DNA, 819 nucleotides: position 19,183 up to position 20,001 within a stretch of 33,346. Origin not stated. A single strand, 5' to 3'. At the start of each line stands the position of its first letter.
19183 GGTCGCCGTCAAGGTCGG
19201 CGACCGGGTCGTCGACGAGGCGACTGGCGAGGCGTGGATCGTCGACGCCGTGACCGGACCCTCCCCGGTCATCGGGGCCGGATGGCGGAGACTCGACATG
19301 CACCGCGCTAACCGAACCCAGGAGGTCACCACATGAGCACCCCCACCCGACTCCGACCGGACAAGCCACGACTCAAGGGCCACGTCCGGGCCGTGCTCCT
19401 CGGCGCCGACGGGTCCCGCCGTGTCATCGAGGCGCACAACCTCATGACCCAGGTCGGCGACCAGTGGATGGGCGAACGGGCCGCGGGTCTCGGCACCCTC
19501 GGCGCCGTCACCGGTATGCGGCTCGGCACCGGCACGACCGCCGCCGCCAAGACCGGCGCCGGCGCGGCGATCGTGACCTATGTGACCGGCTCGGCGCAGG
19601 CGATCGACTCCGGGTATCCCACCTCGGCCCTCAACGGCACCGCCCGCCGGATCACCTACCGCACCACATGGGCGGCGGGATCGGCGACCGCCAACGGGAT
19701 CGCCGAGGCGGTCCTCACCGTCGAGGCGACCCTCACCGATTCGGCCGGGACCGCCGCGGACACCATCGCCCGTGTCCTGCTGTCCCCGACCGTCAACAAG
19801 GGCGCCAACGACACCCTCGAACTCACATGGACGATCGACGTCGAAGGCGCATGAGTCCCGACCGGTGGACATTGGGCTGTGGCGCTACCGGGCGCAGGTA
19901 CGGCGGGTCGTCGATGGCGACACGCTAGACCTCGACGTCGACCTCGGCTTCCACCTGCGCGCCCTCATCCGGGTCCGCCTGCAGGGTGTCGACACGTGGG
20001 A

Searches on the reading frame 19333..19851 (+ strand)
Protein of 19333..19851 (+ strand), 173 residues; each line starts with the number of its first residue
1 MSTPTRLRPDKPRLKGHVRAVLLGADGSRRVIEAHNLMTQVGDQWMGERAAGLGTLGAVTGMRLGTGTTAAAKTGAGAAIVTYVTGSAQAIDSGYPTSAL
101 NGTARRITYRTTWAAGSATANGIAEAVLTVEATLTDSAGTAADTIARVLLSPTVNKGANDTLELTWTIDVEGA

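Call 11: search_protein_families(library=phrogs, proteins=[window:19333-19851:+], max_evalue=0.01)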
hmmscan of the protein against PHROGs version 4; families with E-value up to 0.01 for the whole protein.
window:19333-19851:+ (173 aa): 1 family
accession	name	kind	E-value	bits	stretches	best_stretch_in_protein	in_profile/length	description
phrog_5417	-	unknown function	3.3e-12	47.5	1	30-168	27-154/156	-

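Call 18: search_protein_families(library=pfam, proteins=[window:19333-19851:+], max_evalue=0.01)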
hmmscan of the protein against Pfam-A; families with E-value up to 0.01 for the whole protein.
window:19333-19851:+ (173 aa): 0 families

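Call 74: search_protein_families(library=ncbifam, proteins=[window:19333-19851:+], max_evalue=0.01)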
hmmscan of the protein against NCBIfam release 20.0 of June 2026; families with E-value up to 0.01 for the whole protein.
window:19333-19851:+ (173 aa): 0 families

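Call 76: search_solved_structures(query=window:19333-19851:+, max_evalue=10, show_alignments=2)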
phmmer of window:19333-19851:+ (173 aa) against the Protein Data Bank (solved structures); distinct sequences matched with E-value up to 10: 4.
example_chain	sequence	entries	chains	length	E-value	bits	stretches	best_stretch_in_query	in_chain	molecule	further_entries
9e5c_3j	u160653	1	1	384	0.43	13.7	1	21-98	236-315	RSP14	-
4jw3_C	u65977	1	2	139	0.66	13.1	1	10-80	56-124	Alpha-helical artificial proteins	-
3ltj_A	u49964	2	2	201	3.6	10.7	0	19-80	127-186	AlphaRep-4 | bA3-2: binder of A3 protein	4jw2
3ltm_A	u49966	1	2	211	3.8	10.7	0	19-80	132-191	Alpha-Rep4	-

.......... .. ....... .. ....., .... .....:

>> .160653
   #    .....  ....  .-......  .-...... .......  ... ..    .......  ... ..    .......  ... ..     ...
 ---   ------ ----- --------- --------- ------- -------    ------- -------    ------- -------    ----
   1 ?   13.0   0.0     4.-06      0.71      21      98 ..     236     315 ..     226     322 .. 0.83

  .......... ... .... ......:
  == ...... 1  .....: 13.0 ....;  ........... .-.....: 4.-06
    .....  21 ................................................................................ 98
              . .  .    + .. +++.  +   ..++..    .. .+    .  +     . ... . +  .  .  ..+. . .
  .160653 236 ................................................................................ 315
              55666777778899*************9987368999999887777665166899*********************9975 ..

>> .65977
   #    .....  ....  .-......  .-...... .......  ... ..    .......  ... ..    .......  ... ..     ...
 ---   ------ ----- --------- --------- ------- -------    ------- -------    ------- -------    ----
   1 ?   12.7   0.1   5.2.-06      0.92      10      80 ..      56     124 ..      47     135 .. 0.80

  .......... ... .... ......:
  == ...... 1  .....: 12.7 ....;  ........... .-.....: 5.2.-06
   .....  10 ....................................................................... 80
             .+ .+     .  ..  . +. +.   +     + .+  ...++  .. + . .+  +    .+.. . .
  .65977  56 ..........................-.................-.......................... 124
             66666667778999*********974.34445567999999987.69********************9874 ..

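Call 77: search_dna_similar(query=window:19333-19851:+, collection=phages, mode=protein, max_rows=40, max_evalue=0.001)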
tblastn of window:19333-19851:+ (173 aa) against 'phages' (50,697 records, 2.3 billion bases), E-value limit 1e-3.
No match.

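Call 81: find_homologous_proteins(query=A4, max_evalue=0.001)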
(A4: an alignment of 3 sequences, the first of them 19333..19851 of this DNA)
Query A4 (3 sequences) (173 aa, profile of the alignment): 2819 proteins with E <= 0.001 among 8000 candidates; the best 120 are listed.
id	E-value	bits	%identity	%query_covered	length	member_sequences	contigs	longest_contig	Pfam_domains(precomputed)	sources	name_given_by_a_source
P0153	1.5e-82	294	51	95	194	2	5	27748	-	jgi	jgi:hypothetical protein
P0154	4.3e-82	292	100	100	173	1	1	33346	-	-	-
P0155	1.1e-62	229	63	92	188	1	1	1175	-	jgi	jgi:hypothetical protein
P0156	8.9e-62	226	61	91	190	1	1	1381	-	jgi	jgi:hypothetical protein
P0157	1.1e-61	226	66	98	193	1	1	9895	-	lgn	-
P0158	1.4e-61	225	66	100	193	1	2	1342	-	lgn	-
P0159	6.0e-61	223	64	95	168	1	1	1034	-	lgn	-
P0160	1.6e-60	222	65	97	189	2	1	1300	-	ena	-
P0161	2.0e-60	222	66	98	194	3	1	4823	-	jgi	jgi:hypothetical protein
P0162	3.6e-60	221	64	91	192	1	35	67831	-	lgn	-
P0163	4.4e-60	221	62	92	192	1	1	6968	-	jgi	jgi:hypothetical protein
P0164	7.7e-60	220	62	99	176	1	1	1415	-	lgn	-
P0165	1.8e-59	219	63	99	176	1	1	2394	-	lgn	-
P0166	7.1e-59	217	62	97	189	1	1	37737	-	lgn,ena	-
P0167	1.8e-58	215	61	97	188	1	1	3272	-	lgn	-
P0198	1.3e-56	209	60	97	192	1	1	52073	-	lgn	-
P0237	2.9e-54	202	32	92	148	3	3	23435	-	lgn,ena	-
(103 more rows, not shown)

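Call 82: find_encoding_contigs(protein=P0162, flank=9000, max_places=4)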
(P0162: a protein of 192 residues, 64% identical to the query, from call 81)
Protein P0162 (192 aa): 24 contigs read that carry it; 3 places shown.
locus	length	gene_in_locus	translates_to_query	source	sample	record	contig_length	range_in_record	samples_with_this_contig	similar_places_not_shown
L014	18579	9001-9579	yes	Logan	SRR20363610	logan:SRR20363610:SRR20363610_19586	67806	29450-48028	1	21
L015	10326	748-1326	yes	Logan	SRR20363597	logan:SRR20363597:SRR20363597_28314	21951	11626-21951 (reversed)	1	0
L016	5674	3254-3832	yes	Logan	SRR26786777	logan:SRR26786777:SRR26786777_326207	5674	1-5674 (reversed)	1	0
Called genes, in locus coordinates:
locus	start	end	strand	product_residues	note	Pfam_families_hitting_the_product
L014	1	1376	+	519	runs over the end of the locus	PF05048:NosD (faint), PF13229:Beta_helix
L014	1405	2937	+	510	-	-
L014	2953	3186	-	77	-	-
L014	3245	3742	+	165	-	-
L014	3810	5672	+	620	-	-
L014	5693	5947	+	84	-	-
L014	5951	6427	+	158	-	-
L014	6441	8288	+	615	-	-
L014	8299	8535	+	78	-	-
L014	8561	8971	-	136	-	-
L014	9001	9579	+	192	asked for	-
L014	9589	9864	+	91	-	PF23148:Gp77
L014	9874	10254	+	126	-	-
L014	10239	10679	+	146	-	-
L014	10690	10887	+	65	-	-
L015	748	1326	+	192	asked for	-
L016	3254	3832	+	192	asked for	-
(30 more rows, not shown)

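Call 83: find_encoding_contigs(protein=P0166, flank=9000, max_places=2)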
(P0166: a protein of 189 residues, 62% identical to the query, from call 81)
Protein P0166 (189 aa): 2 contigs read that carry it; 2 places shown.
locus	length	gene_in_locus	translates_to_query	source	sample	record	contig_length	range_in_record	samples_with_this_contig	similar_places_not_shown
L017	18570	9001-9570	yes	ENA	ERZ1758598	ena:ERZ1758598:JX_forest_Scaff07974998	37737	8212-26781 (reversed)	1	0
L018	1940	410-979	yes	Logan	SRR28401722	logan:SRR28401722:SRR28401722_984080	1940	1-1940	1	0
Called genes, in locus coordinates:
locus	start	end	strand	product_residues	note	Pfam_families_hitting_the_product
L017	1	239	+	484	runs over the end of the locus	PF03237:Terminase_6N (weak), PF04466:Terminase_3 (weak), PF17289:Terminase_6C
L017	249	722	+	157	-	-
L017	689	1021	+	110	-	-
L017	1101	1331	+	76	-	-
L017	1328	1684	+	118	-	-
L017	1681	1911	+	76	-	-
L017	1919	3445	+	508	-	PF05133:SPP1_portal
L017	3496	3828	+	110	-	-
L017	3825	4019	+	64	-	-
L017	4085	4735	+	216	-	PF06810:Phage_scaffold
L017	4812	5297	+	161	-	-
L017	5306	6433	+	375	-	-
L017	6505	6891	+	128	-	-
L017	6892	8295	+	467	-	-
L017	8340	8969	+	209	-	-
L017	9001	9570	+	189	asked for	-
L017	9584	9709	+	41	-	-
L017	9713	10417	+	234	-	-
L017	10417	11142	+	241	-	-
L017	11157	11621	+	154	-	-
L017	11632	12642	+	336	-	-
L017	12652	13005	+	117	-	-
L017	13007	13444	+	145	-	PF14464:Prok-JAB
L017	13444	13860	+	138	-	PF19586:DUF6093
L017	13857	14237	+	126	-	-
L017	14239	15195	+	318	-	-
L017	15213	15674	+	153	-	-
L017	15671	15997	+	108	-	-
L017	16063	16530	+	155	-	PF25595:Phage_TTP_16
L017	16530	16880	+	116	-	-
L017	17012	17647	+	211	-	-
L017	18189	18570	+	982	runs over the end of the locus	PF10145:PhageMin_Tail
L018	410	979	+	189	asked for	-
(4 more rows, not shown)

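Call 84: find_encoding_contigs(protein=P0198, flank=9000, max_places=2)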
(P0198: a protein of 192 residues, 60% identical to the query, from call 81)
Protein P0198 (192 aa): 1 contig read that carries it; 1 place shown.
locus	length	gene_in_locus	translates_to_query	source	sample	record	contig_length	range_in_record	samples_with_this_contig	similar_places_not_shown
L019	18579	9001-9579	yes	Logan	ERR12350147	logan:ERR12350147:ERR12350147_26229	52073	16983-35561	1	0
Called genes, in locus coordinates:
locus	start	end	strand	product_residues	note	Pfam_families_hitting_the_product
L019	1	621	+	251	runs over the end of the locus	-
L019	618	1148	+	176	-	-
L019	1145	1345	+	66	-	-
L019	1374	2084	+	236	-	PF00535:Glycos_transf_2 (faint), PF13733:Glyco_transf_7N (weak), PF10111:Glyco_tranf_2_2 (faint)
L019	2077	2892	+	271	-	PF01531:Glyco_transf_11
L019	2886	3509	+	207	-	PF05050:Methyltransf_21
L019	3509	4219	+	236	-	-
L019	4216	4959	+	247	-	PF00535:Glycos_transf_2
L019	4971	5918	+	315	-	PF01073:3Beta_HSD, PF01370:Epimerase, PF02719:Polysacc_synt_2 (weak), PF13460:NAD_binding_10 (faint), PF16363:GDP_Man_Dehyd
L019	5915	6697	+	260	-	-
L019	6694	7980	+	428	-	PF00535:Glycos_transf_2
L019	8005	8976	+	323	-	PF01073:3Beta_HSD, PF01370:Epimerase, PF07993:NAD_binding_4 (faint), PF13460:NAD_binding_10 (weak), PF16363:GDP_Man_Dehyd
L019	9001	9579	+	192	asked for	-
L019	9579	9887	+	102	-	-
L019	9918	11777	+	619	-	-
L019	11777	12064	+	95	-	-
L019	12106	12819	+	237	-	-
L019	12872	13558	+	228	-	-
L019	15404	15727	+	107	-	PF02467:Whib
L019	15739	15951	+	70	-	-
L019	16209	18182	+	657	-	-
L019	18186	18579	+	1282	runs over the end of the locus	PF13563:2_5_RNA_ligase2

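Call 87: search_solved_structures(query=A4, max_evalue=10, show_alignments=2)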
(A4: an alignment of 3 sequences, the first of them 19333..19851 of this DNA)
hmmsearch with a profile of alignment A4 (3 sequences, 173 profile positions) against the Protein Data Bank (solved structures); distinct sequences matched with E-value up to 10: 4.
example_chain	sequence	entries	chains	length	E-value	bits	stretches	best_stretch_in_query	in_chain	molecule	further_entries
26la_U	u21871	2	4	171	0.29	14.3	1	14-73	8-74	Structural protein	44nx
7ugh_A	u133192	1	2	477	0.38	14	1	24-79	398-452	Phosphopyruvate hydratase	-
2dx6_A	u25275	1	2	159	0.53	13.5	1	72-165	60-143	Hypothetical protein TTHA0132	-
5b7x_A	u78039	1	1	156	1.5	12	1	8-54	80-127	Calmodulin, putative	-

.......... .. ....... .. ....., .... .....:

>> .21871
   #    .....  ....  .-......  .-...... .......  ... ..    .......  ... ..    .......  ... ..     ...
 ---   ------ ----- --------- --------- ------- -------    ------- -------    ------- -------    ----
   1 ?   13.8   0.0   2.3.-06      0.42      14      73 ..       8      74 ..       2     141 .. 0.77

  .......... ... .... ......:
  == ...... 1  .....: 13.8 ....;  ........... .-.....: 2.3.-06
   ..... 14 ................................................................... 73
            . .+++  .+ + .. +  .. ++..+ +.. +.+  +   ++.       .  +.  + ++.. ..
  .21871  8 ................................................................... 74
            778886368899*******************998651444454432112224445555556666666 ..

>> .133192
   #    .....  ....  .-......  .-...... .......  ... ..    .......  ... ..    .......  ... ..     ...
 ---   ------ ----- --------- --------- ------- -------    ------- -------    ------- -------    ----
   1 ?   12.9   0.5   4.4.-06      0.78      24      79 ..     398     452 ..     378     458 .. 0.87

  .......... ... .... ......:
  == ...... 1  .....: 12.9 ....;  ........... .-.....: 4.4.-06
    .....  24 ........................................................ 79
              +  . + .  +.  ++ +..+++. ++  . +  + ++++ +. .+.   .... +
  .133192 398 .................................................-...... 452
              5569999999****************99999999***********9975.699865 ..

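Call 90: search_solved_structures(query=A5, max_evalue=10, show_alignments=2)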
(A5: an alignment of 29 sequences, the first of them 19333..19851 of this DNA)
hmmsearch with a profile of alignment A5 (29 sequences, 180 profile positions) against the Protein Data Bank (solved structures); distinct sequences matched with E-value up to 10: 3.
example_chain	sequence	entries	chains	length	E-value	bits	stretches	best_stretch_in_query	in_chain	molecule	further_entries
26la_U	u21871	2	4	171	0.086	15.8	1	15-52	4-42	Structural protein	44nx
4pmq_A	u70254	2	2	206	0.91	12.5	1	63-107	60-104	Tat-secreted protein Rv2525c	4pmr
4pmn_A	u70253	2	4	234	1.2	12.1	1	63-107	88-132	Tat-secreted protein Rv2525c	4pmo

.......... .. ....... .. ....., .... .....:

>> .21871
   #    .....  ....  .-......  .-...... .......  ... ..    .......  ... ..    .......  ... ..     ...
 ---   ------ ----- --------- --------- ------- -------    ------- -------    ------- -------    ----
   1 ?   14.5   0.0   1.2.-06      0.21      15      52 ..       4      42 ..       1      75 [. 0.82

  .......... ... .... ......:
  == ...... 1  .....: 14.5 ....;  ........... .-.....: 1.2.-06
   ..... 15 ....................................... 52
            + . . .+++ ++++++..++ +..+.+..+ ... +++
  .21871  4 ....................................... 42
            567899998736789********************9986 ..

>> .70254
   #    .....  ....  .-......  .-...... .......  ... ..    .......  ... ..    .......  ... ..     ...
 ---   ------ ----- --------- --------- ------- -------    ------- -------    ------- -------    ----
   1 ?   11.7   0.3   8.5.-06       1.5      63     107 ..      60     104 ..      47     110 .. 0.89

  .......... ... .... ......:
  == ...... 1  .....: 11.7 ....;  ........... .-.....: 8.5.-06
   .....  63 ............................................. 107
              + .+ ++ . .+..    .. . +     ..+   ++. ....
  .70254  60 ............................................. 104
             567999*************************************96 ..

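Call 91: find_related_loci(query=A5, collection=viral_contigs, flank=7000)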
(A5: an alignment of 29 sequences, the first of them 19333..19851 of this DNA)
Query A5 (173 aa) in viral_contigs; peptide patterns used: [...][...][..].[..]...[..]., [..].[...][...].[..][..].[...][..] (x = any residue, [..] = any of these).
600 stretches matched a pattern (row limit reached: there are more); 251 encode a relative of the query (tblastn E <= 1e-3); the best 80 are kept; 80 distinct loci.
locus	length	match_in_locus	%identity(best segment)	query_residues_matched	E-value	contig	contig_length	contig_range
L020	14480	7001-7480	55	1-173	1e-49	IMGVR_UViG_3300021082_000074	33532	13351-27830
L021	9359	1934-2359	61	33-173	2e-47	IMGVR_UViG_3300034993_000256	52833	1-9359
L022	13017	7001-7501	53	10-173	1e-44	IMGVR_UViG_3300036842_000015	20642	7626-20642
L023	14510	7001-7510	52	10-172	1e-43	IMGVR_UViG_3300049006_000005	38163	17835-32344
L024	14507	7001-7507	52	7-170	2e-43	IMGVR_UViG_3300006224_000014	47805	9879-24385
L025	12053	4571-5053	52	14-173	5e-40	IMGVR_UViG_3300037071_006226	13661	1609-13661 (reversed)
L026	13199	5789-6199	63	36-172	4e-37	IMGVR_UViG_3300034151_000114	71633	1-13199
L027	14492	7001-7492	51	8-173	3e-35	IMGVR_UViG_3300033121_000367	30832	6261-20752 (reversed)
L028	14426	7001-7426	53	33-173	4e-35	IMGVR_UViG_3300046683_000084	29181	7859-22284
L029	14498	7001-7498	51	7-173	5e-30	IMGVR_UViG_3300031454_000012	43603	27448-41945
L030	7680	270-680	55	36-172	2e-27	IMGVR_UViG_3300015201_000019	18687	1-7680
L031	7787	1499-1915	55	34-172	2e-27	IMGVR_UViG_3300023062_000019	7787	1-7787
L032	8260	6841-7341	42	14-173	6e-24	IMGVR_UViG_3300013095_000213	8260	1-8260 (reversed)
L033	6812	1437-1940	37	4-173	5e-22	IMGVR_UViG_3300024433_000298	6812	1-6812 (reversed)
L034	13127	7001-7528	40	5-173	5e-22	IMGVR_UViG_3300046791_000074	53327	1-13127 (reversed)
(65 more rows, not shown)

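Call 100: search_dna_similar(query=P0237, collection=phages, mode=protein, max_rows=30, max_evalue=0.01)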
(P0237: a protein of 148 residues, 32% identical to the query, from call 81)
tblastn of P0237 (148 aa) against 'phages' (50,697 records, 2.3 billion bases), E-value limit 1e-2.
Records with a match: 51; places in all: 51; records where one place covers at least 80% of the query: 45.
Best place of each record, by identity: <60% 51.
By first word of the organism name: Xanthomonas 20; Achromobacter 19; Burkholderia 2; Haloarcula 2; phage 1; Synechococcus 1; EBPR 1; Aeromonas 1; Nitrososphaera 1; Xylella 1; and 2 more.
By host as written in the record: - 7; Achromobacter sp. 7; Achromobacter xylosoxidans I2BC 6; Xanthomonas arboricola 6; Xanthomonas citri 4; Xanthomonas arboricola pv. juglandis X-J303 4; Burkholderia cepacia 2; Achromobacter xylosoxidans A22732 2; and 11 more.
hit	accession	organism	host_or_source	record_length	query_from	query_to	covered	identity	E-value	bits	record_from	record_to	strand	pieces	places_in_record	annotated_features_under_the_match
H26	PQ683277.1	phage Simon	raw sewage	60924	1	146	99%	41.8%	2e-23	100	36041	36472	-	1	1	record has no annotation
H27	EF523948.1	Burkholderia phage BcepGomr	Burkholderia cepacia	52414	1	146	99%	36.0%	1e-13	72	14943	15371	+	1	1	BcepGomrgp18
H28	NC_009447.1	Burkholderia phage BcepGomr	Burkholderia cepacia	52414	1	146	99%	36.0%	1e-13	72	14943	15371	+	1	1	BcepGomrgp18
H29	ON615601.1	Synechococcus phage BUCT-ZZ01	Synechococcus elongatus PCC 7942 = ...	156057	3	145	97%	35.5%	9e-12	67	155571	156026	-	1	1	hypothetical protein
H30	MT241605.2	Achromobacter phage AMA1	Achromobacter marplatensis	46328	1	144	97%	33.8%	8e-8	56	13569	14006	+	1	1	hypothetical protein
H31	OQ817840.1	Achromobacter phage nyashin_LB6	Achromobacter sp.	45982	1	143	97%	34.0%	3e-10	62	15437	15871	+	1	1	hypothetical protein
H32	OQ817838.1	Achromobacter phage maay_LB1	Achromobacter sp.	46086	1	144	97%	33.1%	6e-8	56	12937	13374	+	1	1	hypothetical protein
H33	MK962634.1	Achromobacter phage vB_AxyS_19-32_Axy16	Achromobacter xylosoxidans I2BC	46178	1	144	97%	33.1%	6e-8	56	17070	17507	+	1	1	hypothetical protein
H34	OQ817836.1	Achromobacter phage kuwaak_TL2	Achromobacter sp.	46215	1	144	97%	33.1%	6e-8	56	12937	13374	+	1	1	hypothetical protein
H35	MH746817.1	Achromobacter phage vB_Ade_ART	Achromobacter denitrificans PR1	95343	1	144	97%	33.1%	6e-8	56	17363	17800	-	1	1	hypothetical protein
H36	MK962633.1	Achromobacter phage vB_AxyS_19-32_Axy14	Achromobacter xylosoxidans I2BC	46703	1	144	97%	32.5%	7e-8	56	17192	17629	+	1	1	putative DNA transfer protein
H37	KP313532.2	Achromobacter phage phiAxp-1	Achromobacter xylosoxidans A22732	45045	1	143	97%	32.7%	5e-9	59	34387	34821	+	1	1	hypothetical protein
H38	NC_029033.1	Achromobacter phage phiAxp-1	Achromobacter xylosoxidans A22732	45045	1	143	97%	32.7%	5e-9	59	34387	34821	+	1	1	hypothetical protein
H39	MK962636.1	Achromobacter phage vB_AxyS_19-32_Axy19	Achromobacter xylosoxidans I2BC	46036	1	143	97%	32.7%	5e-9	59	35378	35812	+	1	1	putative DNA transfer protein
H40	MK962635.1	Achromobacter phage vB_AxyS_19-32_Axy18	Achromobacter xylosoxidans I2BC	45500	1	143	97%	32.7%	5e-9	59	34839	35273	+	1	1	putative DNA transfer protein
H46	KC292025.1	Haloarcula hispanica tailed virus 1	Haloarcula hispanica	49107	1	145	98%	31.4%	1e-4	46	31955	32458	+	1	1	39: hypothetical protein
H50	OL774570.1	Aeromonas phage phiA008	Aeromonas sp.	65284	29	146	80%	37.7%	1e-14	75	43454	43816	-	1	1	tail fiber protein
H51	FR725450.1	Nitrososphaera phage Pro-Nvie1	Candidatus Nitrososphaera sp. EN76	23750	22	148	86%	34.9%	1e-9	61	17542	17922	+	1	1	nvie-Pro1-24: putative tail fiber protein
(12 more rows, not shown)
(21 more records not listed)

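Call 101: get_annotated_region(hit=H27, flank=7000)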
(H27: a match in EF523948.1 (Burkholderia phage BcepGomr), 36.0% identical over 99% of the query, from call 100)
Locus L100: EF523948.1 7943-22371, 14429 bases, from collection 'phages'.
description: Burkholderia phage BcepGomr, complete genome.
organism: Burkholderia phage BcepGomr (NCBI taxid 437329)
taxonomy: Viruses; Duplodnaviria; Heunggongvirae; Uroviricota; Caudoviricetes
host: Burkholderia cepacia; source: -; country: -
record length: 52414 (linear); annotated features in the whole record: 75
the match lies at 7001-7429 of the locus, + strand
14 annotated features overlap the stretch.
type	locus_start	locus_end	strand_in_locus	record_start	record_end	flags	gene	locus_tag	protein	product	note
CDS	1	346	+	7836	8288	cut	-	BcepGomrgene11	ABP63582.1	BcepGomrgp11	phi JL001 hypothetical protein gp77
CDS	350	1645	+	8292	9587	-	-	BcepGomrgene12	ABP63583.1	BcepGomrgp12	phi JL001 hypothetical protein gp78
CDS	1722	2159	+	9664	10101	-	-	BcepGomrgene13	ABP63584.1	BcepGomrgp13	hypothetical protein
CDS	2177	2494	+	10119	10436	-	-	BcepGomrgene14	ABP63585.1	BcepGomrgp14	hypothetical protein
CDS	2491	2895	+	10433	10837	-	-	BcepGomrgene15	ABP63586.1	BcepGomrgp15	phi JL001 hypothetical protein gp81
CDS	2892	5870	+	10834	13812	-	-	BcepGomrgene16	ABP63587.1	BcepGomrgp16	tape measure protein; similar to phiE125 gp15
CDS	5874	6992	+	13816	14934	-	-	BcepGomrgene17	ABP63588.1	BcepGomrgp17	conserved phage protein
CDS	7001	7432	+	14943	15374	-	-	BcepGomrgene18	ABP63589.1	BcepGomrgp18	hypothetical protein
CDS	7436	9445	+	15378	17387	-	-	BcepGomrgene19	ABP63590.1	BcepGomrgp19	conserved phage protein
CDS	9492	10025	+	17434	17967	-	-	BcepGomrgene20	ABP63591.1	BcepGomrgp20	similar to phage D3 orf 22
CDS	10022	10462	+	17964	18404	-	-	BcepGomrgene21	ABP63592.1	BcepGomrgp21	tail protein with COG0791: cell wall hydrolase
CDS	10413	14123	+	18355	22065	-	-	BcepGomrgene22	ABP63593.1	BcepGomrgp22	similar to phiE125 gp21; tail fiber J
CDS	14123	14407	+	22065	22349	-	-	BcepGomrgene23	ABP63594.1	BcepGomrgp23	hypothetical protein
CDS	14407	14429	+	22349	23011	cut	-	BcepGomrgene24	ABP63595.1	BcepGomrgp24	hypothetical protein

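Call 102: get_annotated_region(hit=H46, flank=7000)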
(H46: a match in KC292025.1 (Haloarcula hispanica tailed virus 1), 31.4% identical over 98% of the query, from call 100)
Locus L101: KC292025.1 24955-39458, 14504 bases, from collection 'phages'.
description: Halovirus HHTV-1, complete genome.
organism: Haloarcula hispanica tailed virus 1 (NCBI taxid 1273750)
taxonomy: Viruses; Duplodnaviria; Heunggongvirae; Uroviricota; Caudoviricetes; Madisaviridae; Clampvirus; Clampvirus HHTV1
host: Haloarcula hispanica; source: -; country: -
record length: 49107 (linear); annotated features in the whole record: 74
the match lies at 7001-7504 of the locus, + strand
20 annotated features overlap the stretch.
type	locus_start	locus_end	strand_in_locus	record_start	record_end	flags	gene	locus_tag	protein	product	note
CDS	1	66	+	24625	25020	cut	34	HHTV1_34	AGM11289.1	hypothetical protein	-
CDS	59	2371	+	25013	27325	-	35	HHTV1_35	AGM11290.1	tape measure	Tape Measure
CDS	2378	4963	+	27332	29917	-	36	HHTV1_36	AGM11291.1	hypothetical protein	Laminin G domain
CDS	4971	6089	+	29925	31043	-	37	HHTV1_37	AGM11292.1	hypothetical protein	-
CDS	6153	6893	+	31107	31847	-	38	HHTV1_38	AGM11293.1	hypothetical protein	-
CDS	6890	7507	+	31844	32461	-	39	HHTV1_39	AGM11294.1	hypothetical protein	-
CDS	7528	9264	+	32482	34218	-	40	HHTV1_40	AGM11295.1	hypothetical protein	-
CDS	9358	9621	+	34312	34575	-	41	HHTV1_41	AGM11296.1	hypothetical protein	-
CDS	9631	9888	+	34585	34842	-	42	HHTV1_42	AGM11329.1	hypothetical protein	-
CDS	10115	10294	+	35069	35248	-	43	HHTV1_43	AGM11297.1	hypothetical protein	-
CDS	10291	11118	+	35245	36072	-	44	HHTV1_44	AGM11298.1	hypothetical protein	-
CDS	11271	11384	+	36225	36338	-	45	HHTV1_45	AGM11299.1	hypothetical protein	-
CDS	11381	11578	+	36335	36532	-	46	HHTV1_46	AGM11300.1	hypothetical protein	-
CDS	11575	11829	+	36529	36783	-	47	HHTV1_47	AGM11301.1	hypothetical protein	-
CDS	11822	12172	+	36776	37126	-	48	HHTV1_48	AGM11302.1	hypothetical protein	-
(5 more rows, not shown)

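Call 107: search_solved_structures(query=L101:6890-7504:+, max_evalue=10, show_alignments=2)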
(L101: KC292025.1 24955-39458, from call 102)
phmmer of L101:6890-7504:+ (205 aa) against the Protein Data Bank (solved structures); distinct sequences matched with E-value up to 10: 1.
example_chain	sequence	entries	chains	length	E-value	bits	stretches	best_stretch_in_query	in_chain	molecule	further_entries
2l22_A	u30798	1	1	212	0.74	12.7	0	117-166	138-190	Mupirocin didomain Acyl Carrier Protein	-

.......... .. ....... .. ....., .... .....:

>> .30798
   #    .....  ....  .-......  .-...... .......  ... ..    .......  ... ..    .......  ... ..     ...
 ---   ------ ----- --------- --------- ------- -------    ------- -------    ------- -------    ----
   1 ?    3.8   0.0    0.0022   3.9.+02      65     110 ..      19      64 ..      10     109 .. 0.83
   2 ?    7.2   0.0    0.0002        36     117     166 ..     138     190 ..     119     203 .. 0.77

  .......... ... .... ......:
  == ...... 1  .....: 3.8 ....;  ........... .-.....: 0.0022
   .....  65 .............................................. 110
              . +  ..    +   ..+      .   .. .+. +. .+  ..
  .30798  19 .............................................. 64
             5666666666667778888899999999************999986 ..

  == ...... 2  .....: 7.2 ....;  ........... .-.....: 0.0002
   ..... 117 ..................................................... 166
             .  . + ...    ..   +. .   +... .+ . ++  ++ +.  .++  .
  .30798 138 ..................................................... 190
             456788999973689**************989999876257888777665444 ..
